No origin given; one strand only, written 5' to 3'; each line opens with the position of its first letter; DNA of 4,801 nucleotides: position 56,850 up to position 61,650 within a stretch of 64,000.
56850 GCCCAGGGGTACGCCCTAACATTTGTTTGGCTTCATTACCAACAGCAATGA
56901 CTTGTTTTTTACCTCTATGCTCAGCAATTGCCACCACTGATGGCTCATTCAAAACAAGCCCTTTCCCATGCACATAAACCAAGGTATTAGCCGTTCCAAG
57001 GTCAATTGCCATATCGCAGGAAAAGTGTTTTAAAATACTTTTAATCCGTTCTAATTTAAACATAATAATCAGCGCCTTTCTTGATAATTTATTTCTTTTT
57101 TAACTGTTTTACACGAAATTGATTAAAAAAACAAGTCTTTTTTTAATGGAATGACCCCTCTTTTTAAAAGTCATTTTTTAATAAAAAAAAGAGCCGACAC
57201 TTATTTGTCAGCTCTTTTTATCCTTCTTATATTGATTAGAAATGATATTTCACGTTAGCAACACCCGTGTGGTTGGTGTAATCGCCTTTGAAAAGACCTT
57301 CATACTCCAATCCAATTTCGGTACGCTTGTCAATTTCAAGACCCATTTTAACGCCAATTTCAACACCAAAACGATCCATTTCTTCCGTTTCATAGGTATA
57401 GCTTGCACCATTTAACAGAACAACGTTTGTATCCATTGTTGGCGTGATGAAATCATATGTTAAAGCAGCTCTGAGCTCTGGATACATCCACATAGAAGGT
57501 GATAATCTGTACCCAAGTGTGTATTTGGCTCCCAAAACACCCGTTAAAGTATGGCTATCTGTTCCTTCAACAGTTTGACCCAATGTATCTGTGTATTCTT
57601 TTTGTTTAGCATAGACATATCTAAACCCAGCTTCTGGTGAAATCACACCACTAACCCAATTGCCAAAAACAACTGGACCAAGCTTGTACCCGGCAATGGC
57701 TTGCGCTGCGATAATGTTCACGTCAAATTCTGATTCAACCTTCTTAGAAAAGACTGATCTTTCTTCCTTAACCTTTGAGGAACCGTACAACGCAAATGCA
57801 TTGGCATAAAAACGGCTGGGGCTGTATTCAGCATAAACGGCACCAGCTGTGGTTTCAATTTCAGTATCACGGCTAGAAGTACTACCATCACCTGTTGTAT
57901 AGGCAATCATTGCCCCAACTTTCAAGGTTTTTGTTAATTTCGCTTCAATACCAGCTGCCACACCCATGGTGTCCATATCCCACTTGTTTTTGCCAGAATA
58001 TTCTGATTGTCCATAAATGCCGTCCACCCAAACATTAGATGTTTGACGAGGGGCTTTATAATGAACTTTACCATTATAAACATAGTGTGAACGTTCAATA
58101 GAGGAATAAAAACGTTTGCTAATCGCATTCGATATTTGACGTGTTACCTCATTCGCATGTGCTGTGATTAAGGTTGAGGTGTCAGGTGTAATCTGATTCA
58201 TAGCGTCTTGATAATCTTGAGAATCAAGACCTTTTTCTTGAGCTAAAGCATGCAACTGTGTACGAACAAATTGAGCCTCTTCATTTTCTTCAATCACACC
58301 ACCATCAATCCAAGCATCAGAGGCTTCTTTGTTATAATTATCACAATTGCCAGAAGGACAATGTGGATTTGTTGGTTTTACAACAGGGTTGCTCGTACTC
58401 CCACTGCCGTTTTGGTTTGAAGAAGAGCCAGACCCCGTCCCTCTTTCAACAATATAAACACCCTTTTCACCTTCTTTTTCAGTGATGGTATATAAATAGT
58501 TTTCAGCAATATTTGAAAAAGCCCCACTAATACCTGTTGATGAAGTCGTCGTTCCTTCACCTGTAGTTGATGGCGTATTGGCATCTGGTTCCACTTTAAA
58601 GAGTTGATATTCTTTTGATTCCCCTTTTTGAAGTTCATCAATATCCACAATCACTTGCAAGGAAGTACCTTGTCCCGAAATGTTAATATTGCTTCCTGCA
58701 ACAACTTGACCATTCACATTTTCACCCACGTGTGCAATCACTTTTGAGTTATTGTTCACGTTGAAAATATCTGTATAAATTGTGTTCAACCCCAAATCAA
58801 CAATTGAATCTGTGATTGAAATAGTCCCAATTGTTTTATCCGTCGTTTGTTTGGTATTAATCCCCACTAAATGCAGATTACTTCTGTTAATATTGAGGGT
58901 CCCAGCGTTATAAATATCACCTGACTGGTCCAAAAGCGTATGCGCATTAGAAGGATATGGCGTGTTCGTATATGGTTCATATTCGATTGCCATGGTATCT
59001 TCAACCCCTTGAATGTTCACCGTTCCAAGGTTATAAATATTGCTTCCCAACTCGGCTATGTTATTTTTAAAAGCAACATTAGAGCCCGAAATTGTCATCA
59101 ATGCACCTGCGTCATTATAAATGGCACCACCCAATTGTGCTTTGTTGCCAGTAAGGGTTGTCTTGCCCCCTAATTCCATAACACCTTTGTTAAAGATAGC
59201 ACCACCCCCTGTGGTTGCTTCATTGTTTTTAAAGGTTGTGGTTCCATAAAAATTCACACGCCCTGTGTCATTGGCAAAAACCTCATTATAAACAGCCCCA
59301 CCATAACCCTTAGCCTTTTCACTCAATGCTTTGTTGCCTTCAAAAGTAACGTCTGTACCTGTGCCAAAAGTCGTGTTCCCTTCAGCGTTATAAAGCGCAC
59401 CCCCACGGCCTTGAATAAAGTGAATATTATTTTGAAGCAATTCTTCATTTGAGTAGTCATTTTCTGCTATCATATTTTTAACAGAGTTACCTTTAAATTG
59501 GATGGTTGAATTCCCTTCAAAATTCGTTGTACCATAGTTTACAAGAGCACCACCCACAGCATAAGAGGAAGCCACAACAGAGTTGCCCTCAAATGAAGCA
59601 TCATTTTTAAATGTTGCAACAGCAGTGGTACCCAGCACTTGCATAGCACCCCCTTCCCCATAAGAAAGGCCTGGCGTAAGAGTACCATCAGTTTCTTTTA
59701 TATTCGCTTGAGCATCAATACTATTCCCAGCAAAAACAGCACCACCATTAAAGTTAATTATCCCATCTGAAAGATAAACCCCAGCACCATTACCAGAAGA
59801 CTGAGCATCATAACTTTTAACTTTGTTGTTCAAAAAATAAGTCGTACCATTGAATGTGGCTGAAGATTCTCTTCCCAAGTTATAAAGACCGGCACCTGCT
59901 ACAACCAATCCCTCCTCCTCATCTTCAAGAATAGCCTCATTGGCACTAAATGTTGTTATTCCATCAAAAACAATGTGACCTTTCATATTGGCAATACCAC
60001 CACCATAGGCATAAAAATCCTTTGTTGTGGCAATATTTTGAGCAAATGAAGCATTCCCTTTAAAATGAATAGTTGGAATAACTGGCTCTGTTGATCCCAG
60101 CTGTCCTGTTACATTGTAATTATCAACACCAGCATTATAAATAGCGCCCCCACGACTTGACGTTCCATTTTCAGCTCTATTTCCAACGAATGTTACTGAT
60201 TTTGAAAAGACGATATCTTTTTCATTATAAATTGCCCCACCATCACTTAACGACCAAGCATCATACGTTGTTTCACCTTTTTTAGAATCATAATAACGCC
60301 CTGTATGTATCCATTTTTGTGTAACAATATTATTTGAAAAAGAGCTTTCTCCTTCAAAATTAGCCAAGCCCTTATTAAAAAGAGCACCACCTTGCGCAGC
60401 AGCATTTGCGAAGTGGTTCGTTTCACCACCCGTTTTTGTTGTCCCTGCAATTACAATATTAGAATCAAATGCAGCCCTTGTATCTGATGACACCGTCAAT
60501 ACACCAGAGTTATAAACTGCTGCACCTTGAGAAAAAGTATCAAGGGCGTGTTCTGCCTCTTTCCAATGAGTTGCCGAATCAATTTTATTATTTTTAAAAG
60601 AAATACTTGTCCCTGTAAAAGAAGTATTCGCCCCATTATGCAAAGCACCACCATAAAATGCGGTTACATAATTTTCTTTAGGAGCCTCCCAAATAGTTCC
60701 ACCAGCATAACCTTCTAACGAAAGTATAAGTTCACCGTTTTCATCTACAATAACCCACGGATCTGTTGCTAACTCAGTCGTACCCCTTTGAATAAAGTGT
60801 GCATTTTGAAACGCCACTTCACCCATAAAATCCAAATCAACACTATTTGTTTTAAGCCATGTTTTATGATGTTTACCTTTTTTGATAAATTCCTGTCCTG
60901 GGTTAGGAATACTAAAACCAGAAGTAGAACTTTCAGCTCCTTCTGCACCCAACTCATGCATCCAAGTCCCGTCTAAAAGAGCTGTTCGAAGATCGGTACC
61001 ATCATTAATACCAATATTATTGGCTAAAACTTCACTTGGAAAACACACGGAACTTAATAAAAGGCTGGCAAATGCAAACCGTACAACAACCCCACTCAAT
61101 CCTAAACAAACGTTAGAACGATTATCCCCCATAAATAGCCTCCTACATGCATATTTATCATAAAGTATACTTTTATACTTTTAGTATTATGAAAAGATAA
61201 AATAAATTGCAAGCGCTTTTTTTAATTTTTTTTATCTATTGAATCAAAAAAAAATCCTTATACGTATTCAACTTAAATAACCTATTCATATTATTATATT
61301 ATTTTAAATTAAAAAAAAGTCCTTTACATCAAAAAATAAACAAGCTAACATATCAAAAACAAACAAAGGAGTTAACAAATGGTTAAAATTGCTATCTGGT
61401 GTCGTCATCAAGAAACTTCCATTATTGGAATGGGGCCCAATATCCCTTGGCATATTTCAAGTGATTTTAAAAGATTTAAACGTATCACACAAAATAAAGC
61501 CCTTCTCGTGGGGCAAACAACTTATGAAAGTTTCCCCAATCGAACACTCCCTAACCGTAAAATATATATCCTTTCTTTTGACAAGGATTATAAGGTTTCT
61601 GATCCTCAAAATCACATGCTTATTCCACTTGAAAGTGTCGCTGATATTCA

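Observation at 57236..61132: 1298-aa autotransporter whose passenger is built from Pmp-type GGA[ILV]/FxxN repeats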

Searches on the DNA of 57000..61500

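Call 48: search_rna_families(source=window, start=57000, end=61500, threshold=evalue, max_evalue=1)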
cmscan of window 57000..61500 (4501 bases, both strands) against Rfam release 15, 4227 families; matches with E-value up to 1: 4.
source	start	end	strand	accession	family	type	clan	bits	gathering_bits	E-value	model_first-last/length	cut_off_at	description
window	57170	57223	-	RF02433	SpF36_sRNA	Gene; sRNA;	-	30.3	48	0.15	1-51/51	no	Streptococcus sRNA SpF36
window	57182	57245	-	RF02074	STnc240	Gene; sRNA;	-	29.5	55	0.18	1-77/77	no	Enterobacterial sRNA STnc240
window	57150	57249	-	RF02634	EF3314_EF3315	Gene; sRNA;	-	20.8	100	0.13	1-141/141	no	Enterococcus sRNA EF3314_EF3315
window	58015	58042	+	RF02359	MS2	Cis-reg;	-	19.9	40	0.2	1-36/36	no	Bacteriophage MS2 operator hairpin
